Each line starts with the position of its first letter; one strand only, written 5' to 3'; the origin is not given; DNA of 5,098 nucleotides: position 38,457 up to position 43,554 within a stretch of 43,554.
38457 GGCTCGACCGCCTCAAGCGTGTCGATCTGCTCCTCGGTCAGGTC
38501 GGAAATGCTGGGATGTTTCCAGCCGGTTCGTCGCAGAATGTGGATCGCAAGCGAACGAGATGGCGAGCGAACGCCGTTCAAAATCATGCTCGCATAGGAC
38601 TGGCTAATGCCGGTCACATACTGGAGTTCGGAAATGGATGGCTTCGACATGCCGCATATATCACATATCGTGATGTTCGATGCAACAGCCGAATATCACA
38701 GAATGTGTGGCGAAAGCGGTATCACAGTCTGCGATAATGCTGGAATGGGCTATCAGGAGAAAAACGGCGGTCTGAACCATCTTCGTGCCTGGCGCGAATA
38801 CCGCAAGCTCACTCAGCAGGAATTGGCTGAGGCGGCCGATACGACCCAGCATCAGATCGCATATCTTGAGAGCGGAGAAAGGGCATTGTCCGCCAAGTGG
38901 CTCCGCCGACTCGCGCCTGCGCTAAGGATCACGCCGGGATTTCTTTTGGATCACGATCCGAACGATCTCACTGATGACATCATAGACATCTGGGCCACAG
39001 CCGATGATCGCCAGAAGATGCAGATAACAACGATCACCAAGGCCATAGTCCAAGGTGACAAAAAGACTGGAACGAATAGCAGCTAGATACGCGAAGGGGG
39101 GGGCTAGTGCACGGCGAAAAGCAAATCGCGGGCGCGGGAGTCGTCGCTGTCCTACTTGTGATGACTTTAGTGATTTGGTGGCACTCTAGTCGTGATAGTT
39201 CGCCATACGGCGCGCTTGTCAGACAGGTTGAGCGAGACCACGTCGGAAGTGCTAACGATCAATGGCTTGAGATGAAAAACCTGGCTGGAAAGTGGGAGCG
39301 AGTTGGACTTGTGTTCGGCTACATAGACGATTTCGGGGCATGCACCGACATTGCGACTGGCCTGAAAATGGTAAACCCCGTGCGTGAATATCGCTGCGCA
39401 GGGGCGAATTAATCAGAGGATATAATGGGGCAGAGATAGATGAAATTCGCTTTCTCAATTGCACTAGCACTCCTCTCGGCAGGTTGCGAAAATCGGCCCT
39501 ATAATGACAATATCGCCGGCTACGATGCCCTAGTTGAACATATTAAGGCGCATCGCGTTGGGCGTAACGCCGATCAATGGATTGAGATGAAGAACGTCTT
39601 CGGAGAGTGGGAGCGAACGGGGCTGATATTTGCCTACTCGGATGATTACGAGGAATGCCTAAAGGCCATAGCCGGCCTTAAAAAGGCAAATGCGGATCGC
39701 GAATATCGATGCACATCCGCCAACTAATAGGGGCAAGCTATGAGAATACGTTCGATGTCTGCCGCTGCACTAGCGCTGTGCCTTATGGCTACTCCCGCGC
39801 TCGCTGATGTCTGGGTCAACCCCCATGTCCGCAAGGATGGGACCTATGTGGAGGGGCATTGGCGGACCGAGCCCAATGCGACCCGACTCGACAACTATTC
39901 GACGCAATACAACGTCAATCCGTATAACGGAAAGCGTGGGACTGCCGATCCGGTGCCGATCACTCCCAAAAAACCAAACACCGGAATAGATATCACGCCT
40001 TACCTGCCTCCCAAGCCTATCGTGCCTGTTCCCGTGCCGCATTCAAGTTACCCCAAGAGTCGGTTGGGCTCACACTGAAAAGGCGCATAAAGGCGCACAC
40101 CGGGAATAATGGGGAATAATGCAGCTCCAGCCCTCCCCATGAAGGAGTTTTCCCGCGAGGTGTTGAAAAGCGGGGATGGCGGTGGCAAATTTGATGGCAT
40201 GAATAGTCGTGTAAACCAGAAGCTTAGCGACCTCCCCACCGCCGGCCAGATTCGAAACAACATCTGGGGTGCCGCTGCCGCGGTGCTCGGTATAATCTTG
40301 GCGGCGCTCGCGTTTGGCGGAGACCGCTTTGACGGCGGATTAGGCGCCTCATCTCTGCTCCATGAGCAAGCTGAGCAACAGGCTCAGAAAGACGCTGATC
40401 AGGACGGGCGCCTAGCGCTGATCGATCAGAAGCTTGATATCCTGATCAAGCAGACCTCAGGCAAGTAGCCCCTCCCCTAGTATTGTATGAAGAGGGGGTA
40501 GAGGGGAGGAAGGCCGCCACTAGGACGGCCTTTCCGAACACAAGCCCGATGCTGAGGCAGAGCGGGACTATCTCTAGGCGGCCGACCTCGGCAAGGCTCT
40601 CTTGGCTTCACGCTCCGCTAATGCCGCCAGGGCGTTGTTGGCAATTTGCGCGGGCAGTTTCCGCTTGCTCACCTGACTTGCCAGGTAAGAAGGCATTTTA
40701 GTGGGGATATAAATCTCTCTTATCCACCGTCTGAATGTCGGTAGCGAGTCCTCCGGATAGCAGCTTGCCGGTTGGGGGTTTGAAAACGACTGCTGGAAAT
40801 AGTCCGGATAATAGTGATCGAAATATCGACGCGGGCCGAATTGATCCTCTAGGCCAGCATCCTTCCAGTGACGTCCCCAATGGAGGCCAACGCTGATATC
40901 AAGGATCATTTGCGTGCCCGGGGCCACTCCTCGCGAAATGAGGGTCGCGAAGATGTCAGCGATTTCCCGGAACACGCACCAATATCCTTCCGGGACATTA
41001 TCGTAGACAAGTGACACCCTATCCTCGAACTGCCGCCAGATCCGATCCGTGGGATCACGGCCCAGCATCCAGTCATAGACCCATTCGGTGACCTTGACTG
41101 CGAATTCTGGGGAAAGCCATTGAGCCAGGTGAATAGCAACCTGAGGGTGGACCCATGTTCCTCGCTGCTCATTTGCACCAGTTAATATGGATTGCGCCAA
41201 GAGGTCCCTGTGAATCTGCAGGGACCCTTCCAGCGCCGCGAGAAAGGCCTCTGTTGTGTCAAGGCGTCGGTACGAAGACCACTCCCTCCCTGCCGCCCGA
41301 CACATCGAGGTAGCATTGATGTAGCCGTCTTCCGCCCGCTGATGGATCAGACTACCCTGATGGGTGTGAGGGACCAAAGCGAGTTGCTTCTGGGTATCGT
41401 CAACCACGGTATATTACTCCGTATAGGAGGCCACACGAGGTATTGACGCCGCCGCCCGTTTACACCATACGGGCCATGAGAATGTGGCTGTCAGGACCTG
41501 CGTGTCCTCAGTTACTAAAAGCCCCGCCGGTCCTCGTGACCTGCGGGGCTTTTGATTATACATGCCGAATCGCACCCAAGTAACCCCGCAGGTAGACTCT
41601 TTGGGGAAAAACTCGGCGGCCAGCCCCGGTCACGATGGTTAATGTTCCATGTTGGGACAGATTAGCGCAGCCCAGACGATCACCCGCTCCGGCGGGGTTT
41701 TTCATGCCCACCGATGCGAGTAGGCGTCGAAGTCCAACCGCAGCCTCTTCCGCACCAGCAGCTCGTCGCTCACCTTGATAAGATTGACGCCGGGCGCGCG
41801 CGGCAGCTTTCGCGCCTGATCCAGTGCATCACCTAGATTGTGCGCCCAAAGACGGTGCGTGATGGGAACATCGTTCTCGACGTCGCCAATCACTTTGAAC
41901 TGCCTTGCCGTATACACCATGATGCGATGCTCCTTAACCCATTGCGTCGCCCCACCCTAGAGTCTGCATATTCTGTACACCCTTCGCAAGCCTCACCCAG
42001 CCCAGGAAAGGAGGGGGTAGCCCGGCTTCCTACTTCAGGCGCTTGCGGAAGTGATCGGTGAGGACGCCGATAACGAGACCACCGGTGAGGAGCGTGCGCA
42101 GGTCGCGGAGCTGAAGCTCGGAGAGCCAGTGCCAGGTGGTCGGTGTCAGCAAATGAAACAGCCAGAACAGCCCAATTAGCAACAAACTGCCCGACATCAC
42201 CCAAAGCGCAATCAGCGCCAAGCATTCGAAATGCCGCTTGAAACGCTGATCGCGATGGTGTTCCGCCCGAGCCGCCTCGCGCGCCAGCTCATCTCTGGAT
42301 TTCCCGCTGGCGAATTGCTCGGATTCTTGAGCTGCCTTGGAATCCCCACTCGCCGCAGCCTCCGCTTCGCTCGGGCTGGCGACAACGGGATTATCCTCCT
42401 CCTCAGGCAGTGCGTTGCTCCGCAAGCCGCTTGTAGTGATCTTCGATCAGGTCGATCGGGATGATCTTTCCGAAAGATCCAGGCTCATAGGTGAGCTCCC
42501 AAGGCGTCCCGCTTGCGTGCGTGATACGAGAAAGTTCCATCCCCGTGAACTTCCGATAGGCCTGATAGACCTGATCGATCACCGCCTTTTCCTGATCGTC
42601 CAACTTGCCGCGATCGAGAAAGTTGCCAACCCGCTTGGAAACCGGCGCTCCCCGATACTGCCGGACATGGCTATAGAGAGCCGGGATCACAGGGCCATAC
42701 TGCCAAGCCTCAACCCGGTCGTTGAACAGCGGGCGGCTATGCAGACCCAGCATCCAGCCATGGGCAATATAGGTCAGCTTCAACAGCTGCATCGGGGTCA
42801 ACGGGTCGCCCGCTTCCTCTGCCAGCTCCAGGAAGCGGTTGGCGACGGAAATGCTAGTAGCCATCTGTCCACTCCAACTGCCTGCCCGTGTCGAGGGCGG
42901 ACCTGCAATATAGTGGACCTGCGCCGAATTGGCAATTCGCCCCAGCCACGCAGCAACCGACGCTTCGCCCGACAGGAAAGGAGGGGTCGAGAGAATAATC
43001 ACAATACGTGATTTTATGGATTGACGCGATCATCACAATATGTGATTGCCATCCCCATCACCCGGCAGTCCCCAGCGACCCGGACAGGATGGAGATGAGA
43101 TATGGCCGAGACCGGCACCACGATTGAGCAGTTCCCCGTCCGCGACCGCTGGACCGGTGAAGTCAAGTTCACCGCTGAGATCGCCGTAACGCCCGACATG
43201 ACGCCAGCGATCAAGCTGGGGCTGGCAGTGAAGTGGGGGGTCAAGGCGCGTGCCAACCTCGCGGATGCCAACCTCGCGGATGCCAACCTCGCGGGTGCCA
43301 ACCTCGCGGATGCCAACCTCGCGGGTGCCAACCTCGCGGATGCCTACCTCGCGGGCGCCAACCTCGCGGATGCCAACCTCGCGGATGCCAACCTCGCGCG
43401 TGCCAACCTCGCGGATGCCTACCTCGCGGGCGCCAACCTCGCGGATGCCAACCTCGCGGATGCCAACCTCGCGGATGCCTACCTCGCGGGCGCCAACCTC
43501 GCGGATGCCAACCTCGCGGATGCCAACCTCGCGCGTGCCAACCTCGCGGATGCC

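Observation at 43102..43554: Hyper-regular pentapeptide-repeat protein as the first gene of an operator-controlled early operon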

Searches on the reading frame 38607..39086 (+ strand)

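Call 17: search_protein_families(library=phrogs, proteins=[window:38607-39086:+], max_evalue=0.001)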
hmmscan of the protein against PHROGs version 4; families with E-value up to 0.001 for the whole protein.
window:38607-39086:+ (159 aa): 12 families
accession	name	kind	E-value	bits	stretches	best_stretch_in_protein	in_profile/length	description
phrog_7241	-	transcription regulation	1.8e-11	45.2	1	57-113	64-120/122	transcriptional regulator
phrog_2439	-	transcription regulation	2.1e-10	41.1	1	58-131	11-83/367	transcriptional regulator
phrog_8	-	transcription regulation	8.6e-10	39.6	1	60-123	165-225/346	transcriptional regulator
phrog_1373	-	transcription regulation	2.8e-08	34.9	1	57-119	66-128/166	transcriptional regulator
phrog_5823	-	transcription regulation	4e-08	33.8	1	58-122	10-75/404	transcriptional regulator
phrog_4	-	transcription regulation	1.1e-07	32.2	1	54-119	138-197/400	transcriptional repressor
phrog_3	-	transcription regulation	2e-07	32.2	1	51-121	85-155/430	transcriptional repressor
phrog_1994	-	DNA, RNA and nucleotide metabolism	4e-05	24.6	1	57-134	2-80/170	DNA binding protein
phrog_7950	-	transcription regulation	5e-05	24.3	1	58-90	11-43/68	transcriptional repressor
phrog_2328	-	transcription regulation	0.0004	21.2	1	59-121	20-82/128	transcriptional repressor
phrog_2967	-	transcription regulation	0.00041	21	1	58-146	14-104/225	transcriptional regulator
phrog_2339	-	DNA, RNA and nucleotide metabolism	0.00096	20.1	0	56-95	27-67/98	HTH DNA binding protein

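Call 46: search_protein_families(library=padloc, proteins=[window:38607-39086:+], max_evalue=0.01)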
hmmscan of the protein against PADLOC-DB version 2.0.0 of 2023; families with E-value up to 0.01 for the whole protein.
window:38607-39086:+ (159 aa): 15 families
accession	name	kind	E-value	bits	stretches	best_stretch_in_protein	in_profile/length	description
PDLC02926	HTH_VI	-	9.8e-10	36.6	1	58-113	5-60/92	-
PDLC04142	capH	-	2e-09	36.5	1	58-135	10-78/103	capH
PDLC03949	RmrA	-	1.4e-08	32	1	59-130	7-78/363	-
PDLC03943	RmrA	-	1.2e-07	29.1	1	58-146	6-94/370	-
PDLC03954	RmrA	-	6e-07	26.7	1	57-124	13-80/380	-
PDLC03946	RmrA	-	9.5e-07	25.9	1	58-127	6-75/357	-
PDLC03665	Control_protein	-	1.3e-05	23.4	1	58-116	12-71/77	control protein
PDLC04775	PDC-M69A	-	3.6e-05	22.2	1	60-147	13-101/113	-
PDLC03952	RmrA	-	8.1e-05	19.6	1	58-123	26-91/395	-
PDLC03951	RmrA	-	0.00033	17.8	1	58-116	12-70/400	-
PDLC03953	RmrA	-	0.00035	17.9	1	58-137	9-87/373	-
PDLC03944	RmrA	-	0.00041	17.5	1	57-121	9-73/384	-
PDLC03948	RmrA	-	0.0011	15.9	1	58-116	12-70/397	-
PDLC03666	Control_protein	-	0.002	16.6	1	63-108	15-60/77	control protein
PDLC03947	RmrA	-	0.0045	13.9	1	57-137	14-94/383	-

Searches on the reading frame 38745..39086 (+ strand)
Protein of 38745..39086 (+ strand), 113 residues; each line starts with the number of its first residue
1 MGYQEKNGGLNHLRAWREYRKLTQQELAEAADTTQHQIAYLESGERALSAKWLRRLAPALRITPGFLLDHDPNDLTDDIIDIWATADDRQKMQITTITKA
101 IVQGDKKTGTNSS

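Call 64: search_protein_families(library=pfam, proteins=[window:38745-39086:+], max_evalue=0.01)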
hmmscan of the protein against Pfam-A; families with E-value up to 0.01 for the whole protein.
window:38745-39086:+ (113 aa): 4 families
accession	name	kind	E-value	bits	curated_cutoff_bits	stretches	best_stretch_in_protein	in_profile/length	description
PF13560.12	HTH_31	-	2.4e-09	37.8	27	1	12-63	5-57/64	Helix-turn-helix domain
PF01381.28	HTH_3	-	2.2e-08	34.4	23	1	13-66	1-54/55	Helix-turn-helix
PF12844.13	HTH_19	-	1.4e-06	28.5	30.2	1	13-64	4-55/64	Helix-turn-helix domain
PF13443.12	HTH_26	-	0.00041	21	22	1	17-72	6-62/63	Cro/C1-type HTH DNA-binding domain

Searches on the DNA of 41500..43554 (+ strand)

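Call 8: search_dna_similar(query=window:41500-43554:+, collection=phages, mode=distant)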
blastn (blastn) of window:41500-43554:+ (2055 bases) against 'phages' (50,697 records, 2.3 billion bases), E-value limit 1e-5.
Records with a match: 143; places in all: 560; records where one place covers at least 80% of the query: 0.
Best place of each record, by identity: 80-90% 10; 60-80% 133.
By first word of the organism name: Rheinheimera 105; Salmonella 18; Acinetobacter 11; Edwardsiella 5; Enterobacteria 2; Pseudomonas 1; Bordetella 1.
By host as written in the record: Rheinheimera sp. BAL341 105; - 5; Salmonella enterica subsp. enterica serovar Anatum 4; Acinetobacter baumannii 703 3; Acinetobacter baumannii 1971 3; Acinetobacter baumannii 1326 2; Salmonella typhimurium DT104 2; Salmonella serovar Winston 2; and 14 more.
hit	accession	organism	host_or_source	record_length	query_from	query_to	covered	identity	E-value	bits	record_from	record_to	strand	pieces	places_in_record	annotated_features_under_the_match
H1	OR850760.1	Salmonella phage S.Inf 5-2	Salmonella enterica subsp. enterica ...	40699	1747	2055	15%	80.4%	2e-27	200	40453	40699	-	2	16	record has no annotation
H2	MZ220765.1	Edwardsiella phage PVN06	Edwardsiella ictaluri strain E1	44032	1747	2055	15%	77.4%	2e-32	208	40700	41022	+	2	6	hypothetical protein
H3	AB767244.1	Edwardsiella phage MSW-3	-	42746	1751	2055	15%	77.7%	1e-29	208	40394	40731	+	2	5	hypothetical protein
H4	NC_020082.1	Edwardsiella phage MSW-3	-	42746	1751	2055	15%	77.7%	1e-29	208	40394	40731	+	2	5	hypothetical protein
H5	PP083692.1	Salmonella phage NM-3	Salmonella sp.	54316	1747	2045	15%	79.1%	1e-34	154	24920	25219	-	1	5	pentapeptide repeat family protein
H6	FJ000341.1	Salmonella phage g341c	Salmonella enterica subsp. enterica ...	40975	1747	2054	15%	76.6%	8e-19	201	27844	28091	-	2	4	37: Conserved hypothetical phage protein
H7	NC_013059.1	Salmonella phage g341c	Salmonella enterica subsp. enterica ...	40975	1747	2054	15%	76.6%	8e-19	201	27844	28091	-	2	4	37: pentapeptide repeat-containing protein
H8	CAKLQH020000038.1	Acinetobacter phage MD-2021a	not known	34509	1762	2045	14%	81.8%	1e-21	208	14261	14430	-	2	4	spkB: Serine/threonine-protein kinase B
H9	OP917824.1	Pseudomonas phage Amjad_SA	Pseudomonas alcaligenes BBS_2079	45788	1741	2048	15%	74.4%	4e-48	200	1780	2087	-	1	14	hypothetical protein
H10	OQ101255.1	Acinetobacter phage Acba_13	Acinetobacter baumannii 1326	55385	1751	2055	15%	74.2%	9e-18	172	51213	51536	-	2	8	hypothetical protein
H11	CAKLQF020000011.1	Acinetobacter phage MD-2021a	not known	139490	1751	2027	13%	81.4%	6e-20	210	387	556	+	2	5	spkB: Serine/threonine-protein kinase B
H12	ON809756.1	Salmonella phage Salfasec13b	Salmonella enterica subsp. enterica ...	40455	1751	2055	15%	73.9%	4e-28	132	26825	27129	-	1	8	pentapeptide repeat protein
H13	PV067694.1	Acinetobacter phage Acba_23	Acinetobacter sp. 107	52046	1751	2055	15%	73.8%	1e-21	112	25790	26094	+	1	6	hypothetical protein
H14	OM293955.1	Bordetella phage vB_BaM-IFTN6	Bordetella avium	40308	1751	2045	14%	76.1%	2e-25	123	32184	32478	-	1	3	pentapeptide repeat family protein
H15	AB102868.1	Enterobacteria phage ST104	Salmonella typhimurium DT104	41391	1751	2045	14%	75.3%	3e-24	197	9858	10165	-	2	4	orf19: ORF19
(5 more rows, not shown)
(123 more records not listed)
